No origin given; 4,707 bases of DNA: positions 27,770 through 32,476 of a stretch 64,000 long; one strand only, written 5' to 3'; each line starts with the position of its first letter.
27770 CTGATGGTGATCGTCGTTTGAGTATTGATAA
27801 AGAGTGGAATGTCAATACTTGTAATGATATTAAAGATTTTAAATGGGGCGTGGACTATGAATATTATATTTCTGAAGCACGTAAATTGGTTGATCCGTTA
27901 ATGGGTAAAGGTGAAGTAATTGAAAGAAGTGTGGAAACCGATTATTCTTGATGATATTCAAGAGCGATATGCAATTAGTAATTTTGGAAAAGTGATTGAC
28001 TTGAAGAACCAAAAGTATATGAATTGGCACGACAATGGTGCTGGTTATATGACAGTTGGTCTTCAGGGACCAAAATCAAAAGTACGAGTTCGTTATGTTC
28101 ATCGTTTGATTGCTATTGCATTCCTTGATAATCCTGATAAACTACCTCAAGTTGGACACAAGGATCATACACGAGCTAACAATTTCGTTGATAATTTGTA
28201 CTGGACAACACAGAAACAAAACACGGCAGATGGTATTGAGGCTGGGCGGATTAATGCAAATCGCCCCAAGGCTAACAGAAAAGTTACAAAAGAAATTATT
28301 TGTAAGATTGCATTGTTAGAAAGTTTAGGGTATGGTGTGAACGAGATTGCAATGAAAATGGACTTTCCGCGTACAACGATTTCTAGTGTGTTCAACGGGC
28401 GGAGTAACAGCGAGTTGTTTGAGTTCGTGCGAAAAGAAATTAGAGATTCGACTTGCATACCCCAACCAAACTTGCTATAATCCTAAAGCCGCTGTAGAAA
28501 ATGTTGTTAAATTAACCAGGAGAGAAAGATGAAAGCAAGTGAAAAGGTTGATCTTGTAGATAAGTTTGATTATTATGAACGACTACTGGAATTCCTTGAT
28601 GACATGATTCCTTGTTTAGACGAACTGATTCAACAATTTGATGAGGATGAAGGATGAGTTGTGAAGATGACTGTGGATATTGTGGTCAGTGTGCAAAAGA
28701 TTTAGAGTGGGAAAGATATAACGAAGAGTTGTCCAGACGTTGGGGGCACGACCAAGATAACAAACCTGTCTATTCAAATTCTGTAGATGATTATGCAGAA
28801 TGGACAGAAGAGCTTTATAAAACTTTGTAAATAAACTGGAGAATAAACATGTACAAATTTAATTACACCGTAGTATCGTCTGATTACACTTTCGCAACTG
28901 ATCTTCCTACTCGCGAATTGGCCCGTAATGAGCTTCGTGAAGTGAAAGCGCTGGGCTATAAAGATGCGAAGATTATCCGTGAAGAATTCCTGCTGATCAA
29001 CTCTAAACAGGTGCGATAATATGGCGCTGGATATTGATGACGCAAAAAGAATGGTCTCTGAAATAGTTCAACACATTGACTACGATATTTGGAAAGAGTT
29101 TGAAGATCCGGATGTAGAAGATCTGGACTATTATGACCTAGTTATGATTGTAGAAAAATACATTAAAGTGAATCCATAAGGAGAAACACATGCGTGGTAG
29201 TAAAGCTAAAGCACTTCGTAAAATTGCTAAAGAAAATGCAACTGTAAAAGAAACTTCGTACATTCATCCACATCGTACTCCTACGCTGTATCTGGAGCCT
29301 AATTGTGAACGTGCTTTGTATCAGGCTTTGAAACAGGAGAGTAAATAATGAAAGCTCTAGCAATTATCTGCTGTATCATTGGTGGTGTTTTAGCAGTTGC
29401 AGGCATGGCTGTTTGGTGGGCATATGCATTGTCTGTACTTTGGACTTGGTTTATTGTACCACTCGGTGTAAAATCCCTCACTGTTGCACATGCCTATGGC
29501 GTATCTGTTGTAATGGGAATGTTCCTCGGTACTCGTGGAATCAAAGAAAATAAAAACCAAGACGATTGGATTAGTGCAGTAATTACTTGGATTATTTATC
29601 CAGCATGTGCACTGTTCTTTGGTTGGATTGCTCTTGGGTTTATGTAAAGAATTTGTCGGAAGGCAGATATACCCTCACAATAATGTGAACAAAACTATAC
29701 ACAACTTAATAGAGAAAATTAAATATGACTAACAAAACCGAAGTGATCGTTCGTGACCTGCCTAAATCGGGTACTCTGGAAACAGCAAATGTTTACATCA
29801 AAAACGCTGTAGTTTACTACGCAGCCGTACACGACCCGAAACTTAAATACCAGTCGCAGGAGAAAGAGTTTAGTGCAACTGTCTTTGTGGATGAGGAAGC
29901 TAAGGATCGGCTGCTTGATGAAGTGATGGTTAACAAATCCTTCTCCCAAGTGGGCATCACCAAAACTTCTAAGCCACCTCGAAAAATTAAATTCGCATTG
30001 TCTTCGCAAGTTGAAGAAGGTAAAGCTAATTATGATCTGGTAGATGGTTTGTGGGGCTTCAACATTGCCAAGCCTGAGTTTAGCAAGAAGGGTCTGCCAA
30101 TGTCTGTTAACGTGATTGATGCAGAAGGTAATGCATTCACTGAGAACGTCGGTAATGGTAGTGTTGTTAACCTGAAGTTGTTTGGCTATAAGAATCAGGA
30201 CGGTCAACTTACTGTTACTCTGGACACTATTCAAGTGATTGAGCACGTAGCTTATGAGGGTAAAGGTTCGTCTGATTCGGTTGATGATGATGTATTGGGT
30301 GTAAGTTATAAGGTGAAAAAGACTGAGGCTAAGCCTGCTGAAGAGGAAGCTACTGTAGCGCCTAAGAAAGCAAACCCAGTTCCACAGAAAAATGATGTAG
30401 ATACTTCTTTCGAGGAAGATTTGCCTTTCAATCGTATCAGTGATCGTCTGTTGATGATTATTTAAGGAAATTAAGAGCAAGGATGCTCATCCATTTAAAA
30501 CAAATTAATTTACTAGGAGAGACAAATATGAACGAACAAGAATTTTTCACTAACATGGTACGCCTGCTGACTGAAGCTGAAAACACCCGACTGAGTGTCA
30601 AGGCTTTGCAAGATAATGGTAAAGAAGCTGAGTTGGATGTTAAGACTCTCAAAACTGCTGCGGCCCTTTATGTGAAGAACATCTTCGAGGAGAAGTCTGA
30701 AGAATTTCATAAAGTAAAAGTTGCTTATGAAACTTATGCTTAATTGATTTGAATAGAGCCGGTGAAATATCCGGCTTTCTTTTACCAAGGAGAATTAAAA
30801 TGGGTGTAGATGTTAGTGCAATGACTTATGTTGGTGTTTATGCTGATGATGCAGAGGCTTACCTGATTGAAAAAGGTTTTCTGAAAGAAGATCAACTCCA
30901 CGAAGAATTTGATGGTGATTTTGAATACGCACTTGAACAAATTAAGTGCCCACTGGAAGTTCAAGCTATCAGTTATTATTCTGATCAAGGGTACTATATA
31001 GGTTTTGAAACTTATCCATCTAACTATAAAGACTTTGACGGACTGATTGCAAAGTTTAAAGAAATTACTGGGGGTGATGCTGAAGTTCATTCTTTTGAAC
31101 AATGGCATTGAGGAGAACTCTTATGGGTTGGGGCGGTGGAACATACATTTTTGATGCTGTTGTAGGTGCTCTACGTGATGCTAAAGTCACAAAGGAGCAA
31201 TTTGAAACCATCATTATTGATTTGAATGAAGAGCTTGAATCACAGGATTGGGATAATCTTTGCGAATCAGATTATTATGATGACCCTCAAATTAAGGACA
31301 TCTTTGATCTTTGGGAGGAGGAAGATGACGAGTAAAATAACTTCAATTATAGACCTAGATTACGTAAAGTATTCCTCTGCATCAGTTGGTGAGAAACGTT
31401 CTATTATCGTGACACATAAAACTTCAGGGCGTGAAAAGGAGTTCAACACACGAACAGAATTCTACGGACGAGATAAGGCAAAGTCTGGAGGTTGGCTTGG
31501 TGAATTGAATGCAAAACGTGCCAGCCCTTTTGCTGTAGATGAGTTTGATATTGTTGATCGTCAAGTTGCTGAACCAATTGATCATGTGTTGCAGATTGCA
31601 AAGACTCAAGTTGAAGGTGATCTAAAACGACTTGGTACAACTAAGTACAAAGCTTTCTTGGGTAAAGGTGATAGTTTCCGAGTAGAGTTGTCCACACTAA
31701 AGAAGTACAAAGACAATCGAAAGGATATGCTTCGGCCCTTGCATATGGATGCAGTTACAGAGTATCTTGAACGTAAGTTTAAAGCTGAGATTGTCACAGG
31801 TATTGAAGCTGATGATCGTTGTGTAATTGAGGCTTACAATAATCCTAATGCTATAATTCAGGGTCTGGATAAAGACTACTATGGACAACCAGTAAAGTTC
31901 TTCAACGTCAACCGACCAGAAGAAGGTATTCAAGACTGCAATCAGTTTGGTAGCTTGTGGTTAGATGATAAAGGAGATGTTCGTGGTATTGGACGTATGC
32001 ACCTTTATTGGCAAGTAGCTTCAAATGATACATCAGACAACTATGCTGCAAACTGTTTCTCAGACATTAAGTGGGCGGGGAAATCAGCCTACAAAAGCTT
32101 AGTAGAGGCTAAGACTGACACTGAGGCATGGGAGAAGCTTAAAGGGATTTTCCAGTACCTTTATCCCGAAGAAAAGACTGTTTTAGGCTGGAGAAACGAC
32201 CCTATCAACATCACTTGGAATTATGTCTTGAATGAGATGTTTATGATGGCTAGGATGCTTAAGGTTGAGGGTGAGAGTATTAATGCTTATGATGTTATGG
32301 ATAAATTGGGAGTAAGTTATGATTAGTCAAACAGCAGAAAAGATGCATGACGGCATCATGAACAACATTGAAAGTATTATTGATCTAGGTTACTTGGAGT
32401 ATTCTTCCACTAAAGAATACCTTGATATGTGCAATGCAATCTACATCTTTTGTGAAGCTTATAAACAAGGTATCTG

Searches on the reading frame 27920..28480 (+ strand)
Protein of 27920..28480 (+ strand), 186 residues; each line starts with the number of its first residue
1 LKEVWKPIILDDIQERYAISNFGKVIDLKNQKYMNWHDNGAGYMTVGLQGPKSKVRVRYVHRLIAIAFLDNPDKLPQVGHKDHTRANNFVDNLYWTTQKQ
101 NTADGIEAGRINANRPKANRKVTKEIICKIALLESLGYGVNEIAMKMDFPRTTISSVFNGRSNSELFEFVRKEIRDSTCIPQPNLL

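Call 14: search_protein_families(library=pfam, proteins=[window:27920-28480:+], max_evalue=0.01)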
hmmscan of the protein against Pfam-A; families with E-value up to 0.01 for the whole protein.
window:27920-28480:+ (186 aa): 2 families
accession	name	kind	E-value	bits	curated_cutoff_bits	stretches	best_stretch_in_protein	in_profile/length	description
PF07463.16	NUMOD4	-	5.7e-08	33.3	23.4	1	3-48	1-48/49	NUMOD4 motif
PF13392.12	HNH_3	-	3.1e-05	23.9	24.8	1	58-102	1-45/46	HNH endonuclease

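Call 15: search_protein_families(library=phrogs, proteins=[window:27920-28480:+], max_evalue=0.001)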
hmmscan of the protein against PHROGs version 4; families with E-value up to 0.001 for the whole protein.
window:27920-28480:+ (186 aa): 9 families
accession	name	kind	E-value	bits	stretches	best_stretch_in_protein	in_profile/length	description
phrog_59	-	DNA, RNA and nucleotide metabolism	1.4e-40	141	1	1-169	136-282/423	HNH endonuclease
phrog_959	-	DNA, RNA and nucleotide metabolism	1.6e-26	93.7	1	1-124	4-125/138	HNH endonuclease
phrog_1492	-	DNA, RNA and nucleotide metabolism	3.3e-17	63.7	1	1-112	43-166/414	HNH endonuclease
phrog_37683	-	unknown function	2.2e-16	60.8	1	8-164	112-266/279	-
phrog_99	-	DNA, RNA and nucleotide metabolism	8.4e-08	33.3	1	40-102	146-202/383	HNH endonuclease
phrog_17657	-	DNA, RNA and nucleotide metabolism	3.9e-06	27.7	1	19-98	81-167/168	HNH endonuclease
phrog_826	-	DNA, RNA and nucleotide metabolism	2.6e-05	24.9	1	40-116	94-165/281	HNH endonuclease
phrog_21964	-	DNA, RNA and nucleotide metabolism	8.5e-05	23.3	1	10-96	117-203/244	HNH endonuclease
phrog_7545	-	DNA, RNA and nucleotide metabolism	0.00032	21.9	1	27-99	56-127/160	HNH endonuclease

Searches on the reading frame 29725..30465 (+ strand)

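Call 14: search_protein_families(library=pfam, proteins=[window:29725-30465:+], max_evalue=0.01)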
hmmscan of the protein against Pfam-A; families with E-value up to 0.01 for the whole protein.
window:29725-30465:+ (246 aa): 0 families

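Call 15: search_protein_families(library=phrogs, proteins=[window:29725-30465:+], max_evalue=0.001)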
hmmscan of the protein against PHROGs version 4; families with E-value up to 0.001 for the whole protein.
window:29725-30465:+ (246 aa): 1 family
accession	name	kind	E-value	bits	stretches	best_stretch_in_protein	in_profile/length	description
phrog_112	-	DNA, RNA and nucleotide metabolism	1e-10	42.8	1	18-210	17-214/265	Gp2.5-like ssDNA binding protein and ssDNA annealing protein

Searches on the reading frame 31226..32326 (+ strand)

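Call 14: search_protein_families(library=pfam, proteins=[window:31226-32326:+], max_evalue=0.01)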
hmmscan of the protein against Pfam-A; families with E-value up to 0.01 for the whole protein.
window:31226-32326:+ (366 aa): 0 families

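Call 15: search_protein_families(library=phrogs, proteins=[window:31226-32326:+], max_evalue=0.001)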
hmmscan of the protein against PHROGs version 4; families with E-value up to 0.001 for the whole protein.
window:31226-32326:+ (366 aa): 1 family
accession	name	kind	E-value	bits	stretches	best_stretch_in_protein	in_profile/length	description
phrog_107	-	DNA, RNA and nucleotide metabolism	8.9e-38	131.7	1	14-357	91-372/542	exonuclease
